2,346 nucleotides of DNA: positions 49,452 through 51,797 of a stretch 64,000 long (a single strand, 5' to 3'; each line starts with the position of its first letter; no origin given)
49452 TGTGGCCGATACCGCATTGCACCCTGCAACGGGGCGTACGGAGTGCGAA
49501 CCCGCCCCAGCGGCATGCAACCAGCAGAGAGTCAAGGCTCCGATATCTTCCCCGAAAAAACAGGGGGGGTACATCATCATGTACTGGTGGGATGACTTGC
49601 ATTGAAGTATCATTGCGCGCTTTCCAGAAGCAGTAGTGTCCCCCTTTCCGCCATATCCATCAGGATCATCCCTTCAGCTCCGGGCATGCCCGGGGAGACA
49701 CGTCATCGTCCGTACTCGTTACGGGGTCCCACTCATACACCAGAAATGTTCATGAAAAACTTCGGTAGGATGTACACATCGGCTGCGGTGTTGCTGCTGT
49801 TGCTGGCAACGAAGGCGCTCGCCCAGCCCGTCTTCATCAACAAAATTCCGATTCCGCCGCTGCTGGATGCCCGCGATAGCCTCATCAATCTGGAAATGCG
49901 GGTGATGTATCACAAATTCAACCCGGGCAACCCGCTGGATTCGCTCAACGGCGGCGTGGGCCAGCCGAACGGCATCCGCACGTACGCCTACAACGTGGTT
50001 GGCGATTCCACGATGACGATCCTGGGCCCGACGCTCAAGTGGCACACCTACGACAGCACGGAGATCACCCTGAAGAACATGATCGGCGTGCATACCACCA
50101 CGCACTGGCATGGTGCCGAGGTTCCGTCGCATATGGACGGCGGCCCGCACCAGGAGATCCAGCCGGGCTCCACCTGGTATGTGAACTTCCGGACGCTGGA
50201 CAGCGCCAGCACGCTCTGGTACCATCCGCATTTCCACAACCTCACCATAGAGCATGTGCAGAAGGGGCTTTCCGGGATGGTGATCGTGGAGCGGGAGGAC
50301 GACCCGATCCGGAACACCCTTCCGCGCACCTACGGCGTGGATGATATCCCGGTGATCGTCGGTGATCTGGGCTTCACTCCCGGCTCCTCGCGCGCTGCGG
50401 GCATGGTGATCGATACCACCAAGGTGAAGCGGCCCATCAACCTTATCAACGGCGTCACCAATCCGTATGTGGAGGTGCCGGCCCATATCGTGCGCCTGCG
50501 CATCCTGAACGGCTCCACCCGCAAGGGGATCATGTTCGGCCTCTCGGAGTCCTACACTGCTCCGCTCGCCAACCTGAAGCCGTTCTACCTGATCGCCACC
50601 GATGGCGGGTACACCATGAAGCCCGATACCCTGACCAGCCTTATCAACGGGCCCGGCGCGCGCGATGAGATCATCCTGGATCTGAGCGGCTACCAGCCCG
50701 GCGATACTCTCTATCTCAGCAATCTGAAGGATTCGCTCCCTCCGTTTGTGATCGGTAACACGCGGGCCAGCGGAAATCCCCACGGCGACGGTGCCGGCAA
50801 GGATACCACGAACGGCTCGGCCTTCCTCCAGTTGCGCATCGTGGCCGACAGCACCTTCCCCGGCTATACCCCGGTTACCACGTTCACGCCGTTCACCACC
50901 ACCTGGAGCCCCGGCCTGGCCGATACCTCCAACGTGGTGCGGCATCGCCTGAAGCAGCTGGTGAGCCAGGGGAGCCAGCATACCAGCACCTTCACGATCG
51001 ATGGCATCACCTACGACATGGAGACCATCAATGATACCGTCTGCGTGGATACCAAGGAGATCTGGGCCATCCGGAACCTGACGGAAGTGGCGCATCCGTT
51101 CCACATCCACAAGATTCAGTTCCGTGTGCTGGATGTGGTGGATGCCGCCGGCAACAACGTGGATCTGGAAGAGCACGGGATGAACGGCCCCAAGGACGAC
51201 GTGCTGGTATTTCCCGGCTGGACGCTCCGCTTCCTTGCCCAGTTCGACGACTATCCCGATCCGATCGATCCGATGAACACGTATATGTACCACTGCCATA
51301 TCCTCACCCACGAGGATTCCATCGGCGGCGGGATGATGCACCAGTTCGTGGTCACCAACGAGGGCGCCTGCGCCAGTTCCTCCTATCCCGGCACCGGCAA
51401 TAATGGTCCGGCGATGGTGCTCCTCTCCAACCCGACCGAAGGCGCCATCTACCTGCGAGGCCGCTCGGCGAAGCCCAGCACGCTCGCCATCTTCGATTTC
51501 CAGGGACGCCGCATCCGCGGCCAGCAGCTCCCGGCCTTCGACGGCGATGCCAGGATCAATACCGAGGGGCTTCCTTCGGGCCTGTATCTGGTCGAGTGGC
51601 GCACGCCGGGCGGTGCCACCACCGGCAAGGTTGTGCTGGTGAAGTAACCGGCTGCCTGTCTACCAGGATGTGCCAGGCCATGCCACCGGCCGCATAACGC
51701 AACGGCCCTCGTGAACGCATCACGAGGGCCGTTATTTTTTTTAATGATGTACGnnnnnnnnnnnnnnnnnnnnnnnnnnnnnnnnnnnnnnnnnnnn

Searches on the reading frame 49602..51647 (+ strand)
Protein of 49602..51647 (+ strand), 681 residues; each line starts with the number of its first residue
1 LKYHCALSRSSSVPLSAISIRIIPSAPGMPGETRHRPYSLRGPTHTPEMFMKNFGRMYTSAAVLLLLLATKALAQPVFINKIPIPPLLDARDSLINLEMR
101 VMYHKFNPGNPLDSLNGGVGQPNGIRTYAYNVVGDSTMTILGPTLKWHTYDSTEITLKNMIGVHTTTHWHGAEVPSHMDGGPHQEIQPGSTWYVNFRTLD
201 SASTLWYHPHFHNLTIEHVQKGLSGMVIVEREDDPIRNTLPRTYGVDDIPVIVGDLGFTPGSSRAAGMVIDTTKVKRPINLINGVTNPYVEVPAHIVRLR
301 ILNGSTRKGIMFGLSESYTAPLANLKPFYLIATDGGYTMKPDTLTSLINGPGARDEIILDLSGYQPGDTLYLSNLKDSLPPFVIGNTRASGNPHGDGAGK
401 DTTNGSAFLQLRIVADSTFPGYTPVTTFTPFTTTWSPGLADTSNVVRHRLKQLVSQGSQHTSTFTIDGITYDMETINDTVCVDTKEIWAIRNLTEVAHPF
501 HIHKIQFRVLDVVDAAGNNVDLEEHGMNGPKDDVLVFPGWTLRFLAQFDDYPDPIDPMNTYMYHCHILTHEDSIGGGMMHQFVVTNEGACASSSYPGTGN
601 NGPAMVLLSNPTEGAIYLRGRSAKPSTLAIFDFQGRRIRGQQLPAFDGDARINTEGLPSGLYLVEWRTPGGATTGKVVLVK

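Call 13: search_protein_families(library=pfam, proteins=[window:49602-51647:+], max_evalue=0.001)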
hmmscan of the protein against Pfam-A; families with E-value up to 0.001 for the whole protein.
window:49602-51647:+ (681 aa): 3 families
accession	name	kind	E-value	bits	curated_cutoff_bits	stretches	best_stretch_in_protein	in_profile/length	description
PF07732.21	Cu-oxidase_3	-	5.8e-21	75.2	21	1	139-232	23-117/119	Multicopper oxidase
PF07731.20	Cu-oxidase_2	-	4.7e-14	52.8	20.4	1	455-586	13-135/137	Multicopper oxidase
PF18962.6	Por_Secre_tail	-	3.9e-06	27.5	27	1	610-678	4-74/75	Secretion system C-terminal sorting domain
